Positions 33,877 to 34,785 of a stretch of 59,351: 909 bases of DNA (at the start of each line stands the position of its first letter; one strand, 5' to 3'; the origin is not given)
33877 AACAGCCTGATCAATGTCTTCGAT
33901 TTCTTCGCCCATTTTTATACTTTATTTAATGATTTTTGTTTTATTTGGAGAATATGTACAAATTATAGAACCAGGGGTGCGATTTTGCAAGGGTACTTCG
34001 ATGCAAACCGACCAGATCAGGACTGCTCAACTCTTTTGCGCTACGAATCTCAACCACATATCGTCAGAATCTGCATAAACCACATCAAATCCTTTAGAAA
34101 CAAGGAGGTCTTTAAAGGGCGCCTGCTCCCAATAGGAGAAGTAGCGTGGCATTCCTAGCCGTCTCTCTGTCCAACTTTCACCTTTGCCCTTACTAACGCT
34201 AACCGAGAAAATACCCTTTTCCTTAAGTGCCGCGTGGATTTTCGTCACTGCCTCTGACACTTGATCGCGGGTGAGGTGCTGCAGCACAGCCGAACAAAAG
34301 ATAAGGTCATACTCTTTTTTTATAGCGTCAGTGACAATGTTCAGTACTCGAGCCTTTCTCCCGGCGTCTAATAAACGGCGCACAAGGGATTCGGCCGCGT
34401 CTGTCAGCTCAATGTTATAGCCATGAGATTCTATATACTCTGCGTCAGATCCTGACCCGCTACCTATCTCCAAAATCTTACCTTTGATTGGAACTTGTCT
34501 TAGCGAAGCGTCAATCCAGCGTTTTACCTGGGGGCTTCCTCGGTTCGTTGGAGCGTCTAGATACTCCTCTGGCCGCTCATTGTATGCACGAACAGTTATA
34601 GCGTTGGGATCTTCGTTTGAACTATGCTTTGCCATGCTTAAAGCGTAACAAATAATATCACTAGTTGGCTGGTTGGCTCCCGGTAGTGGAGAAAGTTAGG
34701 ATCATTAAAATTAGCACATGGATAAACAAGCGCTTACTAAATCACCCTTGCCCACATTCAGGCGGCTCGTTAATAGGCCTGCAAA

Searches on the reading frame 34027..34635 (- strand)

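Call 59: search_protein_families(library=pfam, proteins=[window:34027-34635:-], max_evalue=0.001)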
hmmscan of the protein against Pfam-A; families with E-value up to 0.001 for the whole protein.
window:34027-34635:- (202 aa): 5 families
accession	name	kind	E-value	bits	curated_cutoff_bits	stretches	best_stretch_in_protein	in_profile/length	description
PF08242.18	Methyltransf_12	-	5.3e-11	43.6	30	1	55-143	1-98/98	Methyltransferase domain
PF13489.12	Methyltransf_23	-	5.9e-11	42.8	27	1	50-186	22-162/164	Methyltransferase domain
PF08241.18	Methyltransf_11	-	3.3e-09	37.7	21.2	1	55-144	1-94/95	Methyltransferase domain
PF13649.12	Methyltransf_25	-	2.8e-08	34.8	27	1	54-141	1-97/97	Methyltransferase domain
PF03848.20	TehB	-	3.8e-07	30.2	20.4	1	51-139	31-126/193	Tellurite resistance protein TehB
